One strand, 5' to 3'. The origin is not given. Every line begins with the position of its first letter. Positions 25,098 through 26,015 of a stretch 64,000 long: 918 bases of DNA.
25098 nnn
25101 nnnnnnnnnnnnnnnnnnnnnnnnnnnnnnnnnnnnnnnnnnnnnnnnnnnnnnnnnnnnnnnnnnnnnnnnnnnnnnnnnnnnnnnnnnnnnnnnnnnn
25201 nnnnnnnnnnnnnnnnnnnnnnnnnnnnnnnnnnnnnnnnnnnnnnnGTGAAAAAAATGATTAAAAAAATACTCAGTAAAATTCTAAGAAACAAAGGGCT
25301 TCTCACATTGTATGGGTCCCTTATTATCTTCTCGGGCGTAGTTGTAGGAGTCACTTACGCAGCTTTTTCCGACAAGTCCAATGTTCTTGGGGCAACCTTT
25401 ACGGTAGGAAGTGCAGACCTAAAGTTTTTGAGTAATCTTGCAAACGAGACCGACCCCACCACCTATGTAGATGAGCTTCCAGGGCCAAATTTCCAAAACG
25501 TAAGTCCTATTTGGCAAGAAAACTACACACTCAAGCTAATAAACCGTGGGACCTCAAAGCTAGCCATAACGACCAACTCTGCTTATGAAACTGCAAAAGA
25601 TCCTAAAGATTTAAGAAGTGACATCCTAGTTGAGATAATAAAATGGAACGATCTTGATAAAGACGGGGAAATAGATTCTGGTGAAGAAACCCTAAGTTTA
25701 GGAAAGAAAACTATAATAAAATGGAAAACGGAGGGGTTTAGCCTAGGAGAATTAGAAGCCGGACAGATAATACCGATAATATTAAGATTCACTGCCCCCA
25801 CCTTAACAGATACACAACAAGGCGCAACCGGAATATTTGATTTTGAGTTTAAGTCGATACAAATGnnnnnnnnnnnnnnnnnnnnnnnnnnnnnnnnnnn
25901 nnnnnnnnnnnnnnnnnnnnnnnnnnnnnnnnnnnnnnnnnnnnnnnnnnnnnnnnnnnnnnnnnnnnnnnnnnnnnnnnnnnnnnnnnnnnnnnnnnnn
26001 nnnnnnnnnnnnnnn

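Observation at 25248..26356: SipW-type signal peptidase with its cognate TasA/camelysin-like substrate, separated by an attenuator-like hairpin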

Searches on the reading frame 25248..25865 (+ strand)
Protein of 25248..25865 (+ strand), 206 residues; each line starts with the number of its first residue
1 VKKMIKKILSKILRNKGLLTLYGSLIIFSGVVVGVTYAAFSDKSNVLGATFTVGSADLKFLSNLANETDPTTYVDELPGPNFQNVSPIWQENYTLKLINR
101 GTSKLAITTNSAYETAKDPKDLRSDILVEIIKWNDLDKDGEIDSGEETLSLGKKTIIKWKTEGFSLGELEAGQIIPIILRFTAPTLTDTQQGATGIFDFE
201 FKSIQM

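Call 3: search_protein_families(library=ncbifam, proteins=[window:25248-25865:+], max_evalue=1)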
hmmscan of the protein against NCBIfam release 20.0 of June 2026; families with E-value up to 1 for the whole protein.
window:25248-25865:+ (206 aa): 1 family
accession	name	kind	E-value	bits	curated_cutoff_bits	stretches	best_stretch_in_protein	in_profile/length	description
TIGR04088.1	cognate_SipW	domain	0.00037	20.5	19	1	24-55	3-33/34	SipW-dependent-type signal peptide-containing protein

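Call 4: search_protein_families(library=pfam, proteins=[window:25248-25865:+], max_evalue=1)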
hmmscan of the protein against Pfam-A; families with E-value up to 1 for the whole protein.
window:25248-25865:+ (206 aa): 0 families

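Call 10: find_homologous_proteins(query=window:25257-25865:+, max_evalue=0.001)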
Query window:25257-25865:+ (203 aa): 112 proteins with E <= 0.001 among 277 candidates.
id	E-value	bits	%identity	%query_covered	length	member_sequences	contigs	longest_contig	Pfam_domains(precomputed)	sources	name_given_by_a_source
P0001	1.1e-123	428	97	100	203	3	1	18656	-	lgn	-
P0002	2.3e-116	404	89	100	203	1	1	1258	-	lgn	-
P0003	2.3e-115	401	88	100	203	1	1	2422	-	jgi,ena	-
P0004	1.6e-114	398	89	100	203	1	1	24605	-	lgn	-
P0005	3.2e-110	384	85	100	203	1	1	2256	-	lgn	-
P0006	1.1e-105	369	81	100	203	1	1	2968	-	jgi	jgi:predicted ribosomally synthesized peptide with SipW-like signal peptide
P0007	8.8e-105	366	83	100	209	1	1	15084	-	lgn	-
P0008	2.2e-102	359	80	100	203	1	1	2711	-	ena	-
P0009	1.3e-101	356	78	100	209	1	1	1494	-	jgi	jgi:predicted ribosomally synthesized peptide with SipW-like signal peptide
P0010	1.0e-85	304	69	95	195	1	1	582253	-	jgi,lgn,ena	-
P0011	3.6e-79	283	64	96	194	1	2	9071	-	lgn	-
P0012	5.8e-79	282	63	100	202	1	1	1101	-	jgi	jgi:predicted ribosomally synthesized peptide with SipW-like signal peptide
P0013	6.9e-73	262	63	93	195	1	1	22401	-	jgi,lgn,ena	-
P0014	2.1e-72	261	59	96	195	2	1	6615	-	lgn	-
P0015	8.1e-72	259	61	96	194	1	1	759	-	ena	-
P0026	5.5e-69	250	61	96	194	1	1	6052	-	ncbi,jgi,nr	ncbi:SipW-dependent-type signal peptide-containing protein [Patescibacteria group bacterium]|nr:SipW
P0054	2.1e-61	225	52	95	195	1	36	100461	-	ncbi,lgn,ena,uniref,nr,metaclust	ncbi:hypothetical protein A2380_03380 [candidate division WWE3 bacterium RIFOXYB1_FULL_43_24]|uniref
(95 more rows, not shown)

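Call 14: search_solved_structures(query=A1, max_evalue=10, show_alignments=2)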
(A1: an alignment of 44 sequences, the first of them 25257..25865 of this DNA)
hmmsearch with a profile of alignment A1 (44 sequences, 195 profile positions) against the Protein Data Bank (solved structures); distinct sequences matched with E-value up to 10: 13.
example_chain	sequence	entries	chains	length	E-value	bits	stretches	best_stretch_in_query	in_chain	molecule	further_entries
2m7n_A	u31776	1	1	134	0.088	15.2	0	119-147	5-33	Calcium-binding protein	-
2m7k_A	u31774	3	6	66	0.13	14.6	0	119-147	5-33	Calcium-binding protein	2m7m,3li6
1jfj_A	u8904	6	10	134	0.18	14.1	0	119-147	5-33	CALCIUM-BINDING PROTEIN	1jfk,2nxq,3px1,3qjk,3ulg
4rmb_A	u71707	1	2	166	0.22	13.9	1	12-48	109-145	Serine rich repeat protein-1 (Srr-1)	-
5kqo_A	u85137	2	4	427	0.43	12.9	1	31-96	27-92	1-deoxy-D-xylulose 5-phosphate reductoisomerase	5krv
5krr_A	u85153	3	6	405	0.45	12.9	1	31-96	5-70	1-deoxy-D-xylulose 5-phosphate reductoisomerase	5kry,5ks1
3l19_A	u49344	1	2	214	0.58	12.5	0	117-142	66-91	Calcium/calmodulin dependent protein kinase with a kinase domain and 4 calmodulin like EF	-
5xop_A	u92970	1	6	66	0.67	12.3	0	119-147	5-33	Calcium-binding protein 1 (EhCBP1), putative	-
9d8s_A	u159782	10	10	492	0.76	12.1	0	116-138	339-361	Calmodulin-domain protein kinase 1 | Non-specific serine/threonine protein kinase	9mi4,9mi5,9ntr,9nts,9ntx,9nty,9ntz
3igo_A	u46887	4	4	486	1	11.7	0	116-138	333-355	Calmodulin-domain protein kinase 1 | Calmodulin-domain protein kinase 1, putative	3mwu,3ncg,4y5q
3fia_A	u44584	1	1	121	1.4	11.3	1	113-155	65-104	Intersectin-1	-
2khn_A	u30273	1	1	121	1.4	11.3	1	113-155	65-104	Intersectin-1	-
2kff_A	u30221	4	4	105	1.5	11.2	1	110-155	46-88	EH domain-containing protein 1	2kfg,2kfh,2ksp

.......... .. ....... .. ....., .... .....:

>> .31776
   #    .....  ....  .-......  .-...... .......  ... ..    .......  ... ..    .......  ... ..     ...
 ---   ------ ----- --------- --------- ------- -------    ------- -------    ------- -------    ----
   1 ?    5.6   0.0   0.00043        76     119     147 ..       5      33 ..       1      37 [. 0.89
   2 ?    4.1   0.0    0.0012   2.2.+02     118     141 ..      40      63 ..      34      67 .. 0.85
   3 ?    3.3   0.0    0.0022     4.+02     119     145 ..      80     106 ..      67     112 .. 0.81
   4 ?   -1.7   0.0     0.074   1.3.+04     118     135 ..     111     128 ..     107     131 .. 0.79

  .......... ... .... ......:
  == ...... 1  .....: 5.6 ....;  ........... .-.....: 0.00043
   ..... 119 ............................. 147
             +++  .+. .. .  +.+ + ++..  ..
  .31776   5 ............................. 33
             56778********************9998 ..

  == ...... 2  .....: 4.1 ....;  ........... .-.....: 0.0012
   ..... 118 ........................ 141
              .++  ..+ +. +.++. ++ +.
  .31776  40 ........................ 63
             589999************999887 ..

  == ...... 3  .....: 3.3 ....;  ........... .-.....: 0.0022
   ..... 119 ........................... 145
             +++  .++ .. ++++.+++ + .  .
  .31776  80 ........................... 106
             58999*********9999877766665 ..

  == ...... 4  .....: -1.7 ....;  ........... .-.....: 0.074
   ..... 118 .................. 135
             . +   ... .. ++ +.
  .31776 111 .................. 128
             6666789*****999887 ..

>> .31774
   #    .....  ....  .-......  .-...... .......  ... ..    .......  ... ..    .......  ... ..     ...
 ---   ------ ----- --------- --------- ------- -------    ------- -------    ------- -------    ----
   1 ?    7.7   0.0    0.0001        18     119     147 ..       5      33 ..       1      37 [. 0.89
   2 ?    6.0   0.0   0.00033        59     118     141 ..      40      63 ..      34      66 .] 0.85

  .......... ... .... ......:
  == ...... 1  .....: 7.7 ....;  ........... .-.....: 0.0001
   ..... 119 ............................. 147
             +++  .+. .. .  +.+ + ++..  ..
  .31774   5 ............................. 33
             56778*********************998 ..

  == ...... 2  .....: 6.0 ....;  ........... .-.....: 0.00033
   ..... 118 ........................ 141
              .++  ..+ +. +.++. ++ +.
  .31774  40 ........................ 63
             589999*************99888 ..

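Call 15: find_encoding_contigs(protein=P0054, flank=5000, max_places=3)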
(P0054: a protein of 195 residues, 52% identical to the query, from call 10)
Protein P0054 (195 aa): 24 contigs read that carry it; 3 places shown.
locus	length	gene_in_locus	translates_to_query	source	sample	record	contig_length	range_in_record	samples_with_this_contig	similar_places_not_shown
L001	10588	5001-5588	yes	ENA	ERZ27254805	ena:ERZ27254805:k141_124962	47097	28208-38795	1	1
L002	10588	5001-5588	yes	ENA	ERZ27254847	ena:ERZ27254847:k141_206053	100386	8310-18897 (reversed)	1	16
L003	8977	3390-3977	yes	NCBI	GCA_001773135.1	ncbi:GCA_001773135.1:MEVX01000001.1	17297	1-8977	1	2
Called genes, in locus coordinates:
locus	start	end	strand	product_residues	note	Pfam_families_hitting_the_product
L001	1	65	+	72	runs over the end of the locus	PF01176:eIF-1a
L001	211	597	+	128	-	PF00416:Ribosomal_S13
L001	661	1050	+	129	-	PF00411:Ribosomal_S11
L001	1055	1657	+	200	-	PF00163:Ribosomal_S4, PF01479:S4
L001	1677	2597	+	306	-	PF01193:RNA_pol_L, PF01000:RNA_pol_A_bac, PF03118:RNA_pol_A_CTD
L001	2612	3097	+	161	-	PF01196:Ribosomal_L17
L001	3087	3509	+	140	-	PF00572:Ribosomal_L13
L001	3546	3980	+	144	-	PF00380:Ribosomal_S9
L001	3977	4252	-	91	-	PF13560:HTH_31 (weak), PF01381:HTH_3, PF22495:HTH_92 (weak)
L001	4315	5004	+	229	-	PF20582:UPF0758_N, PF04002:RadC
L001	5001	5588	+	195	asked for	-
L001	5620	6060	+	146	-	PF10502:Peptidase_S26 (weak)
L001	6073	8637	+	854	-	PF05673:DUF815 (faint), PF13191:AAA_16 (weak), PF00004:AAA, PF17871:AAA_lid_9, PF00004:AAA (weak), PF07724:AAA_2, PF07728:AAA_5, PF10431:ClpB_D2-small, +13 more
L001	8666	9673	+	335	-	PF03462:PCRF, PF00472:RF-1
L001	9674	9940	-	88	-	-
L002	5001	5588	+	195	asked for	-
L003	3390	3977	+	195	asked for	-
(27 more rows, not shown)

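Call 16: find_related_loci(query=A1, collection=genome_contigs, flank=4000)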
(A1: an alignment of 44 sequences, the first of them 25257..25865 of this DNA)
Query A1 (203 aa) in genome_contigs; peptide patterns used: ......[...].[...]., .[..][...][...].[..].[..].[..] (x = any residue, [..] = any of these).
106 stretches matched a pattern; 49 encode a relative of the query (tblastn E <= 1e-3); 48 distinct loci.
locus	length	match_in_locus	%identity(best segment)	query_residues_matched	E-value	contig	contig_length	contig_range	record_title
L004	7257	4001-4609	99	1-203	3e-131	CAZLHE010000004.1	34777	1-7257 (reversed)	MAG TPA_asm: uncultured Candidatus Saccharibacteria bacterium isolate binchicken_co220_46 genome assembly, contig: NODE_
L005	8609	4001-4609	58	1-203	3e-80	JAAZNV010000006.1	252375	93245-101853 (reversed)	MAG: candidate division WWE3 bacterium isolate AS27yjCOA_202 63122_AS27, whole genome shotgun sequence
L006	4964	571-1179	56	1-203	4e-77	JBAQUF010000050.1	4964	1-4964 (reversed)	MAG: Patescibacteria group bacterium isolate MFD12006_ilm_asm_bin4 k127_119647, whole genome shotgun sequence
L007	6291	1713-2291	57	10-202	2e-74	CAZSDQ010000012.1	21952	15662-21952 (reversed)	MAG TPA_asm: uncultured Candidatus Saccharibacteria bacterium isolate binchicken_co117_468 genome assembly, contig: NODE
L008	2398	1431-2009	57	10-202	4e-76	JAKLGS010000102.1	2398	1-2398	MAG: Patescibacteria group bacterium isolate RA.bin45 RA.bin45_102, whole genome shotgun sequence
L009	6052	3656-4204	63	21-203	2e-73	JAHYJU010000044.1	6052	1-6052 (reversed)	MAG: Patescibacteria group bacterium isolate KA30 NODE_5167_length_6052_cov_5.019578, whole genome shotgun sequence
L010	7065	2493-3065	57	11-202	2e-73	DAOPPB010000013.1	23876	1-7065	MAG TPA_asm: bacterium isolate AMR_MDS_1559 NODE_2656_length_23876_cov_7.636581, whole genome shotgun sequence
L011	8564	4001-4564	56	15-202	2e-72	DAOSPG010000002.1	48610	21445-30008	MAG TPA_asm: bacterium isolate AMR_MDS_2325 NODE_785_length_48610_cov_21.740459, whole genome shotgun sequence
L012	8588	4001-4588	54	8-203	2e-70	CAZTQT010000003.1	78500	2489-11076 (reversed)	MAG TPA_asm: uncultured Candidatus Saccharibacteria bacterium isolate binchicken_co45_572 genome assembly, contig: NODE_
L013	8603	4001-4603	52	3-203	4e-68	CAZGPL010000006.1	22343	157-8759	MAG TPA_asm: uncultured Candidatus Saccharibacteria bacterium isolate SRP239243_co1_4 genome assembly, contig: NODE_3606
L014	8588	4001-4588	52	8-203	4e-67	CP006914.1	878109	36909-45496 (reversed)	Candidate division WWE3 bacterium RAAC2_WWE3_1 chromosome, complete genome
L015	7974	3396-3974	52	11-203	1e-66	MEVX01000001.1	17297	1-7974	MAG: candidate division WWE3 bacterium RIFOXYB1_FULL_43_24 rifoxyb1_full_scaffold_1134, whole genome shotgun sequence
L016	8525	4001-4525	57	28-202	3e-66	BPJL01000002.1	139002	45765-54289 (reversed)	MAG: Patescibacteria group bacterium KatS3mg101 DNA, contig_15299, whole genome shotgun sequence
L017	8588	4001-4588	51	8-203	1e-64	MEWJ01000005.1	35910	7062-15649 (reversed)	MAG: candidate division WWE3 bacterium RIFOXYD1_FULL_43_17 rifoxyd1_full_scaffold_1388, whole genome shotgun sequence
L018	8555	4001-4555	52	18-203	1e-64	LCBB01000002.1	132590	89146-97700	MAG: candidate division WWE3 bacterium GW2011_GWC2_41_23 UU55_C0002, whole genome shotgun sequence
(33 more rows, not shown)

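Call 21: predict_structure(alignment_id=A1)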
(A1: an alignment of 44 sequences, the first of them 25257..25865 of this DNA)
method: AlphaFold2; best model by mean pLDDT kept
length: 203 residues; sequences in the alignment: 44
mean_pLDDT: 84.7   pTM: 0.70
mean pLDDT of the five models: 84.7, 84.1, 83.4, 82.3, 80.6
residues with pLDDT >= 90: 128; 70-90: 36; 50-70: 27; < 50: 12
segments of 3 or more residues with pLDDT < 50: 38-49
pLDDT, mean of each block of 10 residues (from residue 1): 62 66 73 53 41 90 93 91 92 94 95 92 96 91 94 96 95 96 89 93 88
secondary structure, 60 per line:
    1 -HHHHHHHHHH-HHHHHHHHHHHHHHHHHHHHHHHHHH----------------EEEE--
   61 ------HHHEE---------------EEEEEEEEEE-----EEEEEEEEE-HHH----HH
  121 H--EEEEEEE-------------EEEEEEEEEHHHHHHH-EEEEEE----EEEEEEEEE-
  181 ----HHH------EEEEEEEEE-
elements in order: H2-11 H13-38 E55-58 E87-96 E102-110 E124-130 E144-152 H153-159 E161-166 E171-179 E194-202

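Call 25: fold_search(model_id=the predicted structure, library=pdb)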
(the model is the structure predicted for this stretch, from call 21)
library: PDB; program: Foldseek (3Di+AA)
matches with E <= 10: 1423; with E <= 0.001: 2
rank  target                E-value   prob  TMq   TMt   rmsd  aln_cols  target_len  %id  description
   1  8aur_A                4.7e-05  1.00  0.49  0.43   7.3       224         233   12  Cryo-EM structure of a TasA fibre (released 2022-11-30)
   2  7ueg_A                2.7e-04  1.00  0.33  0.37   9.9       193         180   12  Cryo-EM of bundling pili from Pyrobaculum calidifontis (released 2022-06-29)
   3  8eht_B                1.5e-03  0.92  0.30  0.34  14.3       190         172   13  Cryo-EM reconstruction of the CS20 bacterial adhesion pili (released 2023-03-22)
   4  4tlg_B                1.9e-03  0.89  0.24  0.15  12.4       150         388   13  Crystal structure of SEC14-like protein 4 (SEC14L4) (released 2014-07-02)
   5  5iqo_A                3.3e-03  0.77  0.22  0.30   7.8       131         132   14  Crystal structure of the E. coli type 1 pilus subunit FimG (engineered variant with substitutions Q134E and S138E; N-t (released 2016-07-06)
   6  6e14_G                3.9e-03  0.80  0.25  0.33   8.3       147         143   13  Handover mechanism of the growing pilus by the bacterial outer membrane usher FimD (released 2018-10-17)
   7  9h8b_A0               4.2e-03  0.98  0.35  0.46  10.0       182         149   13  Ex vivo cannulae fiber structure of Pyrodictium abyssi (released 2024-12-18)
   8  6fvi                  4.2e-03  0.91  0.26  0.35  18.5       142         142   13  ASH / PapD-like domain of human CEP192 (PapD-like domain 7) (released 2019-03-20)
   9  5iqm_A                5.6e-03  0.72  0.22  0.30   7.7       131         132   14  Crystal structure of the E. coli type 1 pilus subunit FimG (engineered variant with substitution Q134E; N-terminal Fim (released 2016-07-06)
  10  1olm_E                7.6e-03  0.94  0.29  0.17  11.8       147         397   14  Supernatant Protein Factor in Complex with RRR-alpha-Tocopherylquinone: A Link between Oxidized Vitamin E and Choleste (released 2004-08-12)
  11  2uy6_C                8.1e-03  0.47  0.23  0.29  11.0       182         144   10  Crystal structure of the P pilus rod subunit PapA (released 2007-05-29)
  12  3bfq_G                9.7e-03  0.90  0.27  0.38   7.1       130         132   13  Crystal structure of truncated FimG (FimGt) in complex with the donor strand peptide of FimF (DSF) (released 2008-03-04)
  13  3jwn_G                1.0e-02  0.60  0.22  0.28   7.8       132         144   13  Complex of FimC, FimF, FimG and FimH (released 2010-06-16)
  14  4y2n_C                1.2e-02  0.75  0.29  0.38  12.5       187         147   12  Structure of CFA/I pili major subunit CfaB trimer (released 2016-08-10)
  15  2msp_A                1.4e-02  0.69  0.21  0.33  15.2       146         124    8  MAJOR SPERM PROTEIN, BETA ISOFORM, ENGINEERED C59S/T90C MUTANT, PUTATIVE SUBFILAMENT STRUCTURE, PH 8.5 (released 1998-04-15)
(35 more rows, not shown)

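Call 32: search_protein_representatives(alignment_id=A1)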
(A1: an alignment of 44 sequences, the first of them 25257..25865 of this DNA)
Query: 44 sequences, 195 profile positions. Proteins with E-value up to 0.001 (for the whole library): 190; up to 1e-10: 69; up to 1e-30: 33. The best 150 are listed.
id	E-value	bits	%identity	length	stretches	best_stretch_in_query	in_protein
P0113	2.3e-79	281.5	-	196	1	3-194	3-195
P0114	1.3e-78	279.0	-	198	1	5-193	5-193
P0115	2.9e-77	274.6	-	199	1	6-195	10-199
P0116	2.0e-74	265.4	-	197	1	4-194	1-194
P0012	9.4e-72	256.6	-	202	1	3-194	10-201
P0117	2.8e-69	248.5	-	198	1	3-194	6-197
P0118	2.8e-67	242.0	-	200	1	3-194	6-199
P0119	2.4e-65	235.7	-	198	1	5-192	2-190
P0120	5.4e-64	231.3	-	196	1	3-192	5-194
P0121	9.7e-59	214.1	-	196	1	3-193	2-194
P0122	1.9e-54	200.1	-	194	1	8-192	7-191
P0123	6.4e-53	195.2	-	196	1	2-193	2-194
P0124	5.0e-52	192.2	-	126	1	42-161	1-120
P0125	1.0e-48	181.4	-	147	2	88-194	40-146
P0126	1.2e-44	168.2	-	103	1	94-194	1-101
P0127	1.4e-42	161.4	-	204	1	2-191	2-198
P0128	1.1e-40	155.2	-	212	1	5-190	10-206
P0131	1.7e-35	138.3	-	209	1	6-192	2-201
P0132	1.8e-35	138.2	-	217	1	3-191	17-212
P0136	3.1e-34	134.2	-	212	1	6-192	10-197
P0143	7.6e-31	123.1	-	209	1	11-192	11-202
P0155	2.7e-20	88.7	-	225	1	4-191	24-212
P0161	1.9e-18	82.7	-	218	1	8-193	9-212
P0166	1.3e-15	73.4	-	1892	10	114-141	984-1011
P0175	2.0e-13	66.2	-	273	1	4-194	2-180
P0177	8.3e-12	61.0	-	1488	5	116-140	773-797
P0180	7.3e-11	57.9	-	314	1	4-123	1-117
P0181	2.4e-10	56.2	-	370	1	4-121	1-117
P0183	4.1e-10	55.5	-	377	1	4-126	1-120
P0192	4.8e-09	52.0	-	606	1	4-126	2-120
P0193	6.2e-09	51.6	-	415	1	4-194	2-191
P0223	9.8e-07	44.5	-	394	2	4-194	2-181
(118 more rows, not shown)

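Call 33: search_protein_families(library=pfam, proteins=[P0127, P0128, P0131, P0132, P0136, P0143, P0155, P0161, P0175, P0193], max_evalue=0.1)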
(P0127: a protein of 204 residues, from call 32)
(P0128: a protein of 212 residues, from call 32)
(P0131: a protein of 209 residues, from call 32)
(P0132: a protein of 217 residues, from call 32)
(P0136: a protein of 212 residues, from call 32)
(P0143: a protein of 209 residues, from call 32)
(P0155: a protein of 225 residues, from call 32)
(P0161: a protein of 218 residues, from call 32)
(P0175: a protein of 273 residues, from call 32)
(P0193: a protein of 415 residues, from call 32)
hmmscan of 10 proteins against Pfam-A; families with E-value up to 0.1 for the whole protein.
P0127 (204 aa): 0 families

P0128 (212 aa): 1 family
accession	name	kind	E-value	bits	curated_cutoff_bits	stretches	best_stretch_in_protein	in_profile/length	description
PF11137.13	DUF2909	-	0.025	14.9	31.4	1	12-43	2-33/60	Protein of unknown function (DUF2909)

P0131 (209 aa): 1 family
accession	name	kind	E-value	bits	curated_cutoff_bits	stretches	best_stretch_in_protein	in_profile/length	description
PF12389.13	Peptidase_M73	-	0.0019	18.5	22.5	1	3-45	6-47/196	Camelysin metallo-endopeptidase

P0132 (217 aa): 0 families

P0136 (212 aa): 1 family
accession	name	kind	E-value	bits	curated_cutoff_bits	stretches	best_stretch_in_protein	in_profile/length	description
PF24693.1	DUF7660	-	0.051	14.1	27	1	113-150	27-63/73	Family of unknown function (DUF7660)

P0143 (209 aa): 0 families

P0155 (225 aa): 0 families

P0161 (218 aa): 0 families

P0175 (273 aa): 2 families
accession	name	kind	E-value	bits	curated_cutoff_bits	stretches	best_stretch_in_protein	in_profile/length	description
PF12389.13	Peptidase_M73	-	9.8e-11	42.3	22.5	2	2-86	3-76/196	Camelysin metallo-endopeptidase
PF11346.13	DUF3149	-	0.0041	17.1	23.2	1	5-29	10-34/40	Protein of unknown function (DUF3149)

P0193 (415 aa): 1 family
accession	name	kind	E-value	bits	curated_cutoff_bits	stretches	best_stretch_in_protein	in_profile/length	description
PF07602.17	DUF1565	-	0.046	13.5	20.3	0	207-382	17-196/257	Protein of unknown function (DUF1565)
